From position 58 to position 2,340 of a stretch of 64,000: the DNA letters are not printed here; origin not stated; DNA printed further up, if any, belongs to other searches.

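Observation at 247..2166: Luciferase-like monooxygenase domain inserted between the two hot-dog halves of a PKS dehydratase domain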

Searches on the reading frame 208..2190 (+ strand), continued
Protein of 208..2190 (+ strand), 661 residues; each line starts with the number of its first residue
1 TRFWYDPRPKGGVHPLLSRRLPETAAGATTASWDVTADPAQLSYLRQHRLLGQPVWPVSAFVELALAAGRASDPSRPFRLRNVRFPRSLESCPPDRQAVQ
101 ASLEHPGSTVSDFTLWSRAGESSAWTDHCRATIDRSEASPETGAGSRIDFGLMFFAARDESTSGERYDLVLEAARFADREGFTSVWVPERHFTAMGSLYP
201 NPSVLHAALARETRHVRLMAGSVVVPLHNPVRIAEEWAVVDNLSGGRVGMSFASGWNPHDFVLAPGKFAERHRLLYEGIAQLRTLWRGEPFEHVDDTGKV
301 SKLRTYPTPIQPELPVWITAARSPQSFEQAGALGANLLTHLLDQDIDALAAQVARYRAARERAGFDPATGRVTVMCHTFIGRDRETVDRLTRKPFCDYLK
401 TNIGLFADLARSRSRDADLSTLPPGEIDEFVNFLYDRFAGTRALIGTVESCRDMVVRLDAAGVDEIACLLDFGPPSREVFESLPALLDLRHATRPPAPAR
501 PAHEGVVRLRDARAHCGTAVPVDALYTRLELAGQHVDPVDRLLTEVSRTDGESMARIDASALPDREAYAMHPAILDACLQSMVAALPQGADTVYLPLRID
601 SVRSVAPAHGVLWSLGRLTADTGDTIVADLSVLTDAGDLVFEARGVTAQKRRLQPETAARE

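Call 23: find_related_loci(query=window:208-2190:+, collection=genome_contigs, flank=10000)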
Query window:208-2190:+ (661 aa) in genome_contigs; peptide patterns used: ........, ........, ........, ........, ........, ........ (x = any residue, [..] = any of these).
598 stretches matched a pattern (row limit reached: there are more); 422 encode a relative of the query (tblastn E <= 1e-3); the best 80 are kept; 79 distinct loci.
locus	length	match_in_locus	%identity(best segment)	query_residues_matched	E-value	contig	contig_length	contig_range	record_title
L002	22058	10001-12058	43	14-660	2e-169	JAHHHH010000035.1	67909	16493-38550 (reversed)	MAG: Iphinoe sp. HA4291-MV1 scaffold_219_c2, whole genome shotgun sequence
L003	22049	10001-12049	40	14-650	1e-156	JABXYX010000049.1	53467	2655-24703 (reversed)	Brasilonema sp. CT11 contig63, whole genome shotgun sequence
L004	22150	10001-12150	43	1-661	8e-149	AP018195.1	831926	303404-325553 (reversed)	Scytonema sp. HK-05 plasmid plasmid1 DNA, nearly complete genome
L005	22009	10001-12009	44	14-650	4e-151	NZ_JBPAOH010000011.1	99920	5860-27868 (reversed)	Tolypothrix sp. VBCCA 56010 strain VBCCA:56010 contig00011, whole genome shotgun sequence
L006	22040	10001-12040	40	33-653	1e-147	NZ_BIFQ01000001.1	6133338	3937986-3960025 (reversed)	Dictyobacter aurantiacus strain S27 sequence1, whole genome shotgun sequence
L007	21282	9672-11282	43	147-650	3e-144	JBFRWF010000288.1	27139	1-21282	MAG: Xenococcaceae cyanobacterium isolate 08_in_wi_poop_bin.1 08InWiPooB1_c_000001733696, whole genome shotgun sequence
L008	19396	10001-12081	49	12-656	7e-140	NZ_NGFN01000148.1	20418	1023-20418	Streptomyces swartbergensis strain HMC13 scaffold148.1, whole genome shotgun sequence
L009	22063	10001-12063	49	12-656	5e-139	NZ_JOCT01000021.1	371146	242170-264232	Streptomyces sp. NRRL S-455 contig21.1, whole genome shotgun sequence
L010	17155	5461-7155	47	2-558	4e-151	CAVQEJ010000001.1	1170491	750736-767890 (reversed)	MAG: uncultured Acidobacteriota bacterium isolate MFD02416.bin.2.81 genome assembly, contig: contig_10020, whole genome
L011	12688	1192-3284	46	12-654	6e-131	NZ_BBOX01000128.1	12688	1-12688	Streptomyces hygroscopicus subsp. hygroscopicus strain NBRC 13472, whole genome shotgun sequence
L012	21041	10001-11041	51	148-494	2e-117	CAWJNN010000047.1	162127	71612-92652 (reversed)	MAG: uncultured Planctomycetales bacterium isolate MFD02832.bin.2.19 genome assembly, contig: contig_3601, whole genome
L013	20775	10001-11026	54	148-489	4e-114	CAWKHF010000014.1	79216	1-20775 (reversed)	MAG: uncultured Planctomycetota bacterium isolate MFD09603.bin.2.73 genome assembly, contig: contig_73123, whole genome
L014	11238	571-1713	48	108-490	5e-112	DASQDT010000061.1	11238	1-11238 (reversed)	MAG TPA_asm: Pyrinomonadaceae bacterium isolate SMAG_U11734 k141_878088, whole genome shotgun sequence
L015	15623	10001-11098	47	128-493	4e-110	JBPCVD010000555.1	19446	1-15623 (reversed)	MAG: Rubripirellula sp. isolate MAG_seacave_38 S1Ck127_8819330, whole genome shotgun sequence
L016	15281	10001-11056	51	148-500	3e-109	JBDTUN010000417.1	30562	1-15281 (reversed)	MAG: Acidobacteriota bacterium isolate cluster3_bin.45 NODE_4431_length_30562_cov_6.465467, whole genome shotgun sequenc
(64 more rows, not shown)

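Call 47: search_protein_representatives(protein=window:208-2190:+)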
Query: 661 residues. Proteins with E-value up to 0.001 (for the whole library): 19695; up to 1e-10: 6057; up to 1e-30: 1954. The best 150 are listed.
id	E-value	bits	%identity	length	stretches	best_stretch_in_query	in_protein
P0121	9.0e-198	675.2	45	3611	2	146-495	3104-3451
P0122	4.9e-193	659.6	46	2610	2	147-489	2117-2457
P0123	2.5e-173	594.5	51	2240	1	12-651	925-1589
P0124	1.2e-171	588.9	52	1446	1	14-649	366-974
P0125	9.1e-171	586.0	51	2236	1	13-653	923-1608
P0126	7.3e-159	546.7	47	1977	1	2-637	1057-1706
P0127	1.6e-153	529.1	44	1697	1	13-652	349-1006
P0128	6.5e-152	523.7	46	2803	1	13-631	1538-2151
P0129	4.3e-151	521.0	44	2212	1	12-649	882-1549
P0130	1.5e-149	515.9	43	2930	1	8-651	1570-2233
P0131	2.5e-149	515.2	53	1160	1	150-650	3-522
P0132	4.1e-148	511.2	50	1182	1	149-660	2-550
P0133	4.7e-148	511.0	47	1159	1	149-654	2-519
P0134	4.6e-147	507.7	43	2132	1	2-650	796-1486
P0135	9.1e-145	500.1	51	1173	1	149-649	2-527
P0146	2.6e-137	475.5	45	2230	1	9-658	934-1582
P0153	3.2e-132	458.7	44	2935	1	8-658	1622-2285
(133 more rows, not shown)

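Call 50: search_protein_families(library=pfam, proteins=[P0123, P0130, P0126, P0124], max_evalue=0.00001)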
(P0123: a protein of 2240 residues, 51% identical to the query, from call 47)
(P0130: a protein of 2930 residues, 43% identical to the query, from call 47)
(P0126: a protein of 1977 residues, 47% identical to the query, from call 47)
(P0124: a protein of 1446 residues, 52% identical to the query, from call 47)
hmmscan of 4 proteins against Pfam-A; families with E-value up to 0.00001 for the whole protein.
P0123 (2240 aa): 13 families
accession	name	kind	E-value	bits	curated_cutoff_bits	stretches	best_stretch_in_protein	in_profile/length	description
PF00109.32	ketoacyl-synt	-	1.4e-93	313.6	20.8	1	36-287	2-252/252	Beta-ketoacyl synthase, N-terminal domain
PF08659.16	KR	-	3.8e-60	203.3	22.6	1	1843-2037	1-180/180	KR domain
PF00698.26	Acyl_transf_1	-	1.1e-50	173.4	32.7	1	560-842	2-277/319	Acyl transferase domain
PF00296.26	Bac_luciferase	-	6.3e-43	147.8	27.9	1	1080-1385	15-314/314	Luciferase-like monooxygenase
PF02801.28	Ketoacyl-synt_C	-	3.7e-41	140.3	20.8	1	296-412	2-119/119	Beta-ketoacyl synthase, C-terminal domain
PF14765.12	PS-DH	-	3.1e-24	85.8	23.7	1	1434-1588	3-158/166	Polyketide synthase dehydratase N-terminal domain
PF22621.2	CurL-like_PKS_C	-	1.2e-18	67.3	27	1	477-539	2-64/64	CurL-like, PKS C-terminal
PF16197.11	KAsynt_C_assoc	-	3.6e-15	56.8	33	1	415-524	2-107/111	Ketoacyl-synthetase C-terminal extension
PF00550.31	PP-binding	-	9.2e-11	42.3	20.8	1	2144-2208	2-66/67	Phosphopantetheine attachment site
PF22336.2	RhiE-like_linker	-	1.2e-10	41.7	27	1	480-543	2-64/67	RhiE-like, KS-MAT linker domain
PF21089.3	PKS_DH_N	-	1.4e-08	35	27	1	927-1006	1-80/103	Polyketide synthase dehydratase domain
PF23297.2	ACP_SdgA_C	-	4.1e-08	33.6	27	1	2140-2213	10-83/95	Highly reducing polyketide synthase sdgA, C-terminal ACP domain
PF00108.29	Thiolase_N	-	8.4e-07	29.1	26.4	1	199-245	75-121/260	Thiolase, N-terminal domain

P0130 (2930 aa): 14 families
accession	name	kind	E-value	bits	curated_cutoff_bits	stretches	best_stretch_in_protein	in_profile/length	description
PF00109.32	ketoacyl-synt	-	1.9e-88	296.8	20.8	1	694-932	2-252/252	Beta-ketoacyl synthase, N-terminal domain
PF00698.26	Acyl_transf_1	-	9.1e-81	272.2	32.7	1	1211-1509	1-298/319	Acyl transferase domain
PF00501.34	AMP-binding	-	3.6e-66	224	29.9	1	15-411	2-384/384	AMP-binding enzyme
PF08659.16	KR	-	6.9e-59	199.2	22.6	1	2489-2683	1-179/180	KR domain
PF00296.26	Bac_luciferase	-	2.4e-47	162.3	27.9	1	1734-2038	17-314/314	Luciferase-like monooxygenase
PF02801.28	Ketoacyl-synt_C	-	7.5e-47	158.7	20.8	1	940-1058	1-119/119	Beta-ketoacyl synthase, C-terminal domain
PF00550.31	PP-binding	-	9.4e-28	96.7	20.8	2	2793-2857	3-67/67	Phosphopantetheine attachment site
PF14765.12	PS-DH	-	8.5e-27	94.2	23.7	1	2082-2234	5-160/166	Polyketide synthase dehydratase N-terminal domain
PF21089.3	PKS_DH_N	-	5.7e-23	81.3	27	1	1576-1680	1-103/103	Polyketide synthase dehydratase domain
PF16197.11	KAsynt_C_assoc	-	3e-19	69.9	33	1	1060-1173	1-107/111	Ketoacyl-synthetase C-terminal extension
PF22621.2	CurL-like_PKS_C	-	2.1e-14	53.7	27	1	1124-1188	2-64/64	CurL-like, PKS C-terminal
PF23297.2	ACP_SdgA_C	-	3.2e-09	37.2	27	0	2790-2863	12-85/95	Highly reducing polyketide synthase sdgA, C-terminal ACP domain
PF23024.1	AMP-dom_DIP2-like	-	6.8e-09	36.2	27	1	455-572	2-109/110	Disco-interacting protein 2-like, AMP domain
PF22336.2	RhiE-like_linker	-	4.2e-07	30.3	27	1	1127-1194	2-66/67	RhiE-like, KS-MAT linker domain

P0126 (1977 aa): 10 families
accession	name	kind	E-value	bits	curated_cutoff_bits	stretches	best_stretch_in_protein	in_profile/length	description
PF00109.32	ketoacyl-synt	-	2.6e-96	322.5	20.8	1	198-448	2-252/252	Beta-ketoacyl synthase, N-terminal domain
PF00698.26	Acyl_transf_1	-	6.4e-67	226.7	32.7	1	715-1030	2-318/319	Acyl transferase domain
PF00296.26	Bac_luciferase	-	2.6e-53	181.9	27.9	1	1220-1531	7-314/314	Luciferase-like monooxygenase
PF02801.28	Ketoacyl-synt_C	-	7.6e-45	152.2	20.8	1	456-571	1-118/119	Beta-ketoacyl synthase, C-terminal domain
PF14765.12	PS-DH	-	3.1e-21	76.1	23.7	1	1575-1724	6-163/166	Polyketide synthase dehydratase N-terminal domain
PF16197.11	KAsynt_C_assoc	-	1.1e-18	68.1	33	1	574-684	1-107/111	Ketoacyl-synthetase C-terminal extension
PF22621.2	CurL-like_PKS_C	-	1.2e-18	67.3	27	1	636-699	1-64/64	CurL-like, PKS C-terminal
PF00550.31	PP-binding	-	3e-13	50.2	20.8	1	113-178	2-67/67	Phosphopantetheine attachment site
PF21089.3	PKS_DH_N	-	1.5e-11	44.5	27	1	1076-1176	1-100/103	Polyketide synthase dehydratase domain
PF22336.2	RhiE-like_linker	-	7.3e-10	39.1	27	1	640-701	2-62/67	RhiE-like, KS-MAT linker domain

P0124 (1446 aa): 6 families
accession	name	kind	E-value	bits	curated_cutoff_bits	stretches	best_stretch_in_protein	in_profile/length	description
PF00698.26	Acyl_transf_1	-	1.5e-51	176.2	32.7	1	18-298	4-281/319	Acyl transferase domain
PF08659.16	KR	-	4.7e-51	173.7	22.6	1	1206-1373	1-180/180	KR domain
PF00296.26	Bac_luciferase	-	1.5e-50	172.8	27.9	1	498-802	14-313/314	Luciferase-like monooxygenase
PF14765.12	PS-DH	-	1.3e-18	67.5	23.7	1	839-979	2-162/166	Polyketide synthase dehydratase N-terminal domain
PF21089.3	PKS_DH_N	-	1e-10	41.9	27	1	368-453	3-92/103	Polyketide synthase dehydratase domain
PF00106.31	adh_short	-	8.8e-06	25.8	26.6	0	1207-1354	2-161/195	short chain dehydrogenase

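Call 51: list_cluster_members(proteins=[P0123, P0124, P0125, P0130, P0153, P0134, P0129, P0146])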
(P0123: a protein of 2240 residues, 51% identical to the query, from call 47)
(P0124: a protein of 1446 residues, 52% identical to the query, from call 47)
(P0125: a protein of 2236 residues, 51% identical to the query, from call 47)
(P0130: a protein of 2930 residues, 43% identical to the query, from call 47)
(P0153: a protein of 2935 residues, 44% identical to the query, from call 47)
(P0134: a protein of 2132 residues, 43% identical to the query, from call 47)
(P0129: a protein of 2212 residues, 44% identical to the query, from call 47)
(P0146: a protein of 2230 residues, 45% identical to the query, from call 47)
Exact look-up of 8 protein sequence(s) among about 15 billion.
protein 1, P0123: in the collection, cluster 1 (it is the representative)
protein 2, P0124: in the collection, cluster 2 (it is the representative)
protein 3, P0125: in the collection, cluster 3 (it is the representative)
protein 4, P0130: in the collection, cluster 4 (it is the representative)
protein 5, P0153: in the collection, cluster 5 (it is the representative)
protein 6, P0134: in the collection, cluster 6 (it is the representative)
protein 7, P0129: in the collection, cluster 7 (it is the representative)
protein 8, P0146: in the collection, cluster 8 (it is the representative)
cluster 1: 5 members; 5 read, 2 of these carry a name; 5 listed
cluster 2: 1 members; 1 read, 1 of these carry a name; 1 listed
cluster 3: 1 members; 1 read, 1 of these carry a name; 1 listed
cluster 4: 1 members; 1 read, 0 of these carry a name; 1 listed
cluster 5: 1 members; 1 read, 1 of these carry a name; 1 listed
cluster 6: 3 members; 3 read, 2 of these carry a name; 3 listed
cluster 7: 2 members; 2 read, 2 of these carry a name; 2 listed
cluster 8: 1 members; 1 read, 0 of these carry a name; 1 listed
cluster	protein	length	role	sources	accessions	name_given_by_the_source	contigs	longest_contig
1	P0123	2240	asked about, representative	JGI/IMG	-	natural product biosynthesis luciferase-like monooxygenase protein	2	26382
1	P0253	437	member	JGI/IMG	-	phthiocerol/phenolphthiocerol synthesis type-I polyketide synthase D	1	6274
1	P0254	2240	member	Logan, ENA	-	-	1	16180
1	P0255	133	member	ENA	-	-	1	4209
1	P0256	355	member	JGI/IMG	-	-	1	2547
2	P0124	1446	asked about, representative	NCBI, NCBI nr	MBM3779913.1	MAG: LLM class flavin-dependent oxidoreductase, partial [Acidimicrobiia bacterium] | LLM class flavin-dependent oxidoreductase [Acidimicrobiia bacterium]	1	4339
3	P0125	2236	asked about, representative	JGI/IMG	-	natural product biosynthesis luciferase-like monooxygenase protein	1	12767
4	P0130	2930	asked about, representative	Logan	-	-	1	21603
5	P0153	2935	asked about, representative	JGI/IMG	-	natural product biosynthesis luciferase-like monooxygenase protein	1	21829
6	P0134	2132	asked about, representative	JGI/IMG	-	phthiocerol/phenolphthiocerol synthesis type-I polyketide synthase D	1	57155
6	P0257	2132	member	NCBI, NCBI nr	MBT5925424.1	MAG: LLM class flavin-dependent oxidoreductase [Verrucomicrobia bacterium] | LLM class flavin-dependent oxidoreductase [Verrucomicrobiota bacterium]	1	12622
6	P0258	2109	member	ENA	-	-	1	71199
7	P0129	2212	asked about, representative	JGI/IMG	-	natural product biosynthesis luciferase-like monooxygenase protein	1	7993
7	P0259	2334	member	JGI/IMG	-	natural product biosynthesis luciferase-like monooxygenase protein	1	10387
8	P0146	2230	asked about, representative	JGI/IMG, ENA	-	-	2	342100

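Call 56: predict_structure(alignment_id=A1)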
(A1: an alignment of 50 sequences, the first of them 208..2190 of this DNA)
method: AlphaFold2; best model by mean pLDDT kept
length: 661 residues; sequences in the alignment: 50
mean_pLDDT: 81.5   pTM: 0.65
mean pLDDT of the five models: 81.5, 81.3, 80.6, 80.6, 80.5
residues with pLDDT >= 90: 393; 70-90: 91; 50-70: 89; < 50: 88
segments of 3 or more residues with pLDDT < 50: 1-30, 48-55, 70-72, 89-92, 121-144, 501-505, 657-661
pLDDT, mean of each block of 10 residues (from residue 1): 28 41 39 53 54 51 56 55 57 54 58 51 41 33 64 84 78 96 93 75 94 95 94 97 96 92 94 97 97 95 95 96 95 98 95 98 97 98 97 94 82 80 94 95 97 97 97 94 97 76 61 90 91 88 95 96 87 94 80 87 93 95 92 95 94 57 38
secondary structure, 60 per line:
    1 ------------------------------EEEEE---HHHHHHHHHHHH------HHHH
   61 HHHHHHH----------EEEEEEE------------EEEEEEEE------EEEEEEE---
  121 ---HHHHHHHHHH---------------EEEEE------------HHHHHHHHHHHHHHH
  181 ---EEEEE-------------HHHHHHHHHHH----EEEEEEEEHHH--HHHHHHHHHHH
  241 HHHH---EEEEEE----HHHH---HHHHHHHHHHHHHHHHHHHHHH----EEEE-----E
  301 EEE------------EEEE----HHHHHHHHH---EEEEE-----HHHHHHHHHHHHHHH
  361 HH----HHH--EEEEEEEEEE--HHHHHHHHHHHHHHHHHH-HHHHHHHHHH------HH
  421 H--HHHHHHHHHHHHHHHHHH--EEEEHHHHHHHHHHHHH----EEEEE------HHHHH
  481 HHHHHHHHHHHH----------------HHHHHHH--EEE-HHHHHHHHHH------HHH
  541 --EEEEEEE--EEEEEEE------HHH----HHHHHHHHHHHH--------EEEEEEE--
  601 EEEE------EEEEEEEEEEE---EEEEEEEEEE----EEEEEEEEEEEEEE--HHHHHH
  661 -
elements in order (helices of 4 or more, strands of 3 or more residues): E31-35 H39-50 H57-67 E78-84 E97-104 E111-117 H124-133 E149-153 H166-180 E184-188 H202-212 E217-224 H230-244 E248-253 H258-261 H265-286 E291-294 E300-303 E316-319 H324-332 E336-340 H346-362 E372-381 H384-401 H403-412 H424-441 E444-447 H448-460 E465-469 H476-492 H509-515 E518-520 H522-531 E543-549 E552-558 H572-583 E592-598 E601-604 E611-621 E625-634 E639-652 H655-660
